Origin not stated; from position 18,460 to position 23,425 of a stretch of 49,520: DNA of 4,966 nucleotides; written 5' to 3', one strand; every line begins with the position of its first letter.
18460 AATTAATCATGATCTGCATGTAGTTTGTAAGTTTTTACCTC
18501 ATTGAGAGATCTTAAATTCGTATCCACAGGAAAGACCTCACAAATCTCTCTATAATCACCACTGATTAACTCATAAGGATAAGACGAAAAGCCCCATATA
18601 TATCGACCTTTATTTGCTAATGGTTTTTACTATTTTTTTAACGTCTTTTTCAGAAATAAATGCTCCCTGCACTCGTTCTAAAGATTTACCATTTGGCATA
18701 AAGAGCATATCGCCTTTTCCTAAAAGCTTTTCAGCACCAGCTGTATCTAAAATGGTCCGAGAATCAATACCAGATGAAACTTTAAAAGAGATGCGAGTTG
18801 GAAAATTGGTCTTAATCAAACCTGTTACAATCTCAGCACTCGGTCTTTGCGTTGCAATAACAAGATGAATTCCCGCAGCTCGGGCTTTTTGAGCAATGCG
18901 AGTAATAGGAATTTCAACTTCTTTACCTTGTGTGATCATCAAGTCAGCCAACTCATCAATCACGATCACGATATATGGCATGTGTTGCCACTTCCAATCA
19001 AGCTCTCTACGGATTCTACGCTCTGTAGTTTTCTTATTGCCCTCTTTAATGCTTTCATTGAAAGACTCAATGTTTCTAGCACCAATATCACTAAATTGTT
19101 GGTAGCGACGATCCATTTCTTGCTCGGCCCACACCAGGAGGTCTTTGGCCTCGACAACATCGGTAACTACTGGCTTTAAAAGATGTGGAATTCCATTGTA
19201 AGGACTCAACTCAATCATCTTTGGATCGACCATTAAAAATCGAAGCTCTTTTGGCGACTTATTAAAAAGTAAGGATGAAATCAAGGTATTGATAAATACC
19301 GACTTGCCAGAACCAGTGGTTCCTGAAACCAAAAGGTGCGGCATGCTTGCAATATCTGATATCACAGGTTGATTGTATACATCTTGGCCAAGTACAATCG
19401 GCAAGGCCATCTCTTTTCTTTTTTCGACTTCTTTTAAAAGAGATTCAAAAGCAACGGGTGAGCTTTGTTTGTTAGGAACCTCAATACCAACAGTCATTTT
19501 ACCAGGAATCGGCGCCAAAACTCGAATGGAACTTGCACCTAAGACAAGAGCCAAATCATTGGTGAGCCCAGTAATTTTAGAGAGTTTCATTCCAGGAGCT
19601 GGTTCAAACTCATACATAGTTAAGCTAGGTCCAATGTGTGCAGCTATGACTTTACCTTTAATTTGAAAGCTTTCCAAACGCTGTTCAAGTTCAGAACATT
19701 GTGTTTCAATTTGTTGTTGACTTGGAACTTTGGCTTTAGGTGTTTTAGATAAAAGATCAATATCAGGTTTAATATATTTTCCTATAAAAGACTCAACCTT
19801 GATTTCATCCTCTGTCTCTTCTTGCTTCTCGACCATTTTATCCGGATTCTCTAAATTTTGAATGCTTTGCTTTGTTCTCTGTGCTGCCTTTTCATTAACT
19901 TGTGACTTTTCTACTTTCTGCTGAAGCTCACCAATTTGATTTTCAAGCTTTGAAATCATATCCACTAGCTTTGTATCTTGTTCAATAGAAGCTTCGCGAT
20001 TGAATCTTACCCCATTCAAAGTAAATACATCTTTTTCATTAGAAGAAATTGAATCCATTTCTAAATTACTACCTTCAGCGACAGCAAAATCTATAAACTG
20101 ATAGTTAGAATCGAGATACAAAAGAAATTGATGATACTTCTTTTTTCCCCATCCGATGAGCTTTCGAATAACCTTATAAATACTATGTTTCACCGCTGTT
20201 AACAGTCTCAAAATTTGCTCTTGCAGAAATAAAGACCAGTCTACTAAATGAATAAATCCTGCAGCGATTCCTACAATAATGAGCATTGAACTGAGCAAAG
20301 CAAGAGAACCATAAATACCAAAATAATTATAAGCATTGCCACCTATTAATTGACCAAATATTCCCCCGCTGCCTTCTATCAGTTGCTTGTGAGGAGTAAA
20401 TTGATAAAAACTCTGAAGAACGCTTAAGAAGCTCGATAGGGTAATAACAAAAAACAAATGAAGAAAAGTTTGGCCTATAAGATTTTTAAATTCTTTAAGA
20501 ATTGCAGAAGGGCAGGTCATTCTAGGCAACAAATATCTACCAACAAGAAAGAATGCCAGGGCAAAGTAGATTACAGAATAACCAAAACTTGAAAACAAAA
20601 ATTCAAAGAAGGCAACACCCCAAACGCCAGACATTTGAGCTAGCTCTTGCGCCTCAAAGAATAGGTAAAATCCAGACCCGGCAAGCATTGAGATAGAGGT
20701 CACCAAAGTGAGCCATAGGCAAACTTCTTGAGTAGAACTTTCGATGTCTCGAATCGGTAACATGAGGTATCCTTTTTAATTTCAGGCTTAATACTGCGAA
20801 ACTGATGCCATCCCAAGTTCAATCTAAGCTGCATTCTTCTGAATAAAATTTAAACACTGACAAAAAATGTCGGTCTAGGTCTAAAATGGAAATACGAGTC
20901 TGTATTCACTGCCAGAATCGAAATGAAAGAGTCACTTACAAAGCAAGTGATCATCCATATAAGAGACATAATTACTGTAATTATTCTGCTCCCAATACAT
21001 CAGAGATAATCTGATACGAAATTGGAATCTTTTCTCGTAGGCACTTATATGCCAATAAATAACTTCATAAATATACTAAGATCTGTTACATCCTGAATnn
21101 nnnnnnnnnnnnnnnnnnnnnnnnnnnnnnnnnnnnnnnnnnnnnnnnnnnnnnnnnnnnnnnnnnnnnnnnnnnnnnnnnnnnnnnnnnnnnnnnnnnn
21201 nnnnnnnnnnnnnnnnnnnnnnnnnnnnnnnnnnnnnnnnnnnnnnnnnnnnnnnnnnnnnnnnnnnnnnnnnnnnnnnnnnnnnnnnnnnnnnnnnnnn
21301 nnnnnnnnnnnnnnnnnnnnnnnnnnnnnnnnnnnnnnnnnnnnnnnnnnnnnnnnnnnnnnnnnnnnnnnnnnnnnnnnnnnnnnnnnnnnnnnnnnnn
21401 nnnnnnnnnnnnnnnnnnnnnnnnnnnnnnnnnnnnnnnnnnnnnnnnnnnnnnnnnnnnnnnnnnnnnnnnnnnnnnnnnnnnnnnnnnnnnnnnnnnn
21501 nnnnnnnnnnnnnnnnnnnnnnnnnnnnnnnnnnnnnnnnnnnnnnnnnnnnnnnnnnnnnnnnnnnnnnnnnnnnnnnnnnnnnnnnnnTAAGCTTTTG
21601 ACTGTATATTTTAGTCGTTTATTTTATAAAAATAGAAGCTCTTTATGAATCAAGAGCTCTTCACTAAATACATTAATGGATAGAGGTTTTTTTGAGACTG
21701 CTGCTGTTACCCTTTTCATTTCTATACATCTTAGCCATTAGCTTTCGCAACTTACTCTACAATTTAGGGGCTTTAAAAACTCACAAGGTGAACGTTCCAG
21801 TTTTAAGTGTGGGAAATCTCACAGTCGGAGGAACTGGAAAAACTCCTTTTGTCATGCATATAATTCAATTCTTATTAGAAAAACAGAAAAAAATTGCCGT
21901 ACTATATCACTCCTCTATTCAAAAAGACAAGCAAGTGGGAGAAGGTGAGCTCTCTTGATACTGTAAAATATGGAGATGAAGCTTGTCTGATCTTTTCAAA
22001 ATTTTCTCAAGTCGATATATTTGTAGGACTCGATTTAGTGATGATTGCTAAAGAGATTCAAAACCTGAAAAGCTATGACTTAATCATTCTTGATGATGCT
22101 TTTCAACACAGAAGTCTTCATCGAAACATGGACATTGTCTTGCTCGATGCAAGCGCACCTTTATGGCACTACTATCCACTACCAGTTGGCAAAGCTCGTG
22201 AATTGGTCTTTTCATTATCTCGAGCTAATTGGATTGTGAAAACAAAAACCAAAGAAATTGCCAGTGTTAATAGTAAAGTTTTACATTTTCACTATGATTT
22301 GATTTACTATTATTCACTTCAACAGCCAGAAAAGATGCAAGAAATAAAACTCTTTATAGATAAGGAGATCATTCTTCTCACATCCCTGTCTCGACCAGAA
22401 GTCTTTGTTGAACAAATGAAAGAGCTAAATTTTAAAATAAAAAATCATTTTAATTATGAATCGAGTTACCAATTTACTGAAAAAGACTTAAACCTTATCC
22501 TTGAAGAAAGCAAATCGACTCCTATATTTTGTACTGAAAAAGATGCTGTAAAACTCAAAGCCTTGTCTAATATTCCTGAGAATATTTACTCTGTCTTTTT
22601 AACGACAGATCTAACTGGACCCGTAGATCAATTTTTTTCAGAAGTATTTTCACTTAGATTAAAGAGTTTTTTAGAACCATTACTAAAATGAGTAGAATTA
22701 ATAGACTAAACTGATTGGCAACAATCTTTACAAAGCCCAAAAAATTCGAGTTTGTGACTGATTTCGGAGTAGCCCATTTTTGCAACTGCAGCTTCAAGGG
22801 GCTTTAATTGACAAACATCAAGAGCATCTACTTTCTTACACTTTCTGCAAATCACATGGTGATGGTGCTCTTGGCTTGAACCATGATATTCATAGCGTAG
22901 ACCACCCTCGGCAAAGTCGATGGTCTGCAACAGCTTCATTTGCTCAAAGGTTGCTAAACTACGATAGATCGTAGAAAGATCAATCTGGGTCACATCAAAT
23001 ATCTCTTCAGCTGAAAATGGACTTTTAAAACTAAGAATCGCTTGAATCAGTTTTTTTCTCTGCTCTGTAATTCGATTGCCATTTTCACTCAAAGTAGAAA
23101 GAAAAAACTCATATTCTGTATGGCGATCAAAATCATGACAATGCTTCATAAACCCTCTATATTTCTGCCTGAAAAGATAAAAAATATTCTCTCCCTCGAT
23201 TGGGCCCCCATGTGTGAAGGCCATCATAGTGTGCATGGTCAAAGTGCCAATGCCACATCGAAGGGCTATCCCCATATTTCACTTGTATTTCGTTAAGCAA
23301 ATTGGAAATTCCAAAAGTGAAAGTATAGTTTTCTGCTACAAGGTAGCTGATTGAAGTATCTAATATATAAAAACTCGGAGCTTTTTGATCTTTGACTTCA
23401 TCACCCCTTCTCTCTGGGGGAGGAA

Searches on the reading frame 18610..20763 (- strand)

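Call 17: search_protein_families(library=ncbifam, max_evalue=0.001, proteins=[window:18610-20763:-])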
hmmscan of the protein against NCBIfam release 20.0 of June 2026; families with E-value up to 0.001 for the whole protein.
window:18610-20763:- (717 aa): 9 families
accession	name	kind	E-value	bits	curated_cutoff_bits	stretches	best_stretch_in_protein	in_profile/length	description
NF007615.0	PRK10263.1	equivalog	3.2e-116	389.6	1566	1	333-713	867-1258/1355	DNA translocase FtsK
TIGR03928.1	T7_EssCb_Firm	equivalog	2.5e-32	111.5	778.4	1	446-684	440-665/1296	type VII secretion protein EssC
TIGR03924.1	T7SS_EccC_a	equivalog_domain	3.3e-27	95.5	509.15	1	475-705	451-671/673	type VII secretion protein EccCa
TIGR03925.1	T7SS_EccC_b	equivalog_domain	4.3e-16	58.3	346.55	2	443-516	332-403/564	type VII secretion protein EccCb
NF041214.1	plasmid_TraB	equivalog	8.1e-14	51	800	1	476-672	250-419/639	plasmid transfer protein TraB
TIGR03743.1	SXT_TraD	subfamily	1.1e-05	24.1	366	0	439-515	138-212/636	conjugative transfer system coupling protein TraD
NF042943.1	HerA_antiphage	equivalog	2.5e-05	23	800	0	620-673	462-513/566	anti-phage-associated helicase HerA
NF042944.1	HerA_antiphage_2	equivalog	0.00013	20.8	850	0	616-643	451-478/576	anti-phage-associated helicase HerA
NF040819.1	helicase_HerA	equivalog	0.00059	18.5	970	0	573-645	378-452/561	DNA double-strand break repair helicase HerA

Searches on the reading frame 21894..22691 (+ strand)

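Call 17: search_protein_families(library=ncbifam, max_evalue=0.001, proteins=[window:21894-22691:+])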
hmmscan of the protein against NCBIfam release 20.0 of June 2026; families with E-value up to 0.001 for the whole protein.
window:21894-22691:+ (265 aa): 2 families
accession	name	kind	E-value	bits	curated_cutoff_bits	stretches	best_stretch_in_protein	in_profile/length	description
TIGR00682.1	lpxK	equivalog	2.4e-25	89.3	91.95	1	22-226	89-296/324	tetraacyldisaccharide 4'-kinase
NF001892.0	PRK00652.1-5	equivalog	7.3e-16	58.1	327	1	21-231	106-283/308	tetraacyldisaccharide 4'-kinase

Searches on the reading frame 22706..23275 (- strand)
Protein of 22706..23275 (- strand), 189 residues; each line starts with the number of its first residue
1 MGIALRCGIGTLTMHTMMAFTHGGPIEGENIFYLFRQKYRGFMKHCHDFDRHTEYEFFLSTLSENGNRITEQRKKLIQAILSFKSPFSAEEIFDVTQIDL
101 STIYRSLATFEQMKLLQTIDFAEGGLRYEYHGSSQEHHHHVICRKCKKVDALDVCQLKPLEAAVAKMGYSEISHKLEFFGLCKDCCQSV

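Call 25: search_protein_families(library=pfam, max_evalue=0.001, proteins=[window:22706-23275:-])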
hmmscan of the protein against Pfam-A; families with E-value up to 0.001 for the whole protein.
window:22706-23275:- (189 aa): 1 family
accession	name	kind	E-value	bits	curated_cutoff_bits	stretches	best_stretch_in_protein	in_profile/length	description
PF01475.25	FUR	-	2.1e-22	80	23.1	1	64-178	1-120/121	Ferric uptake regulator family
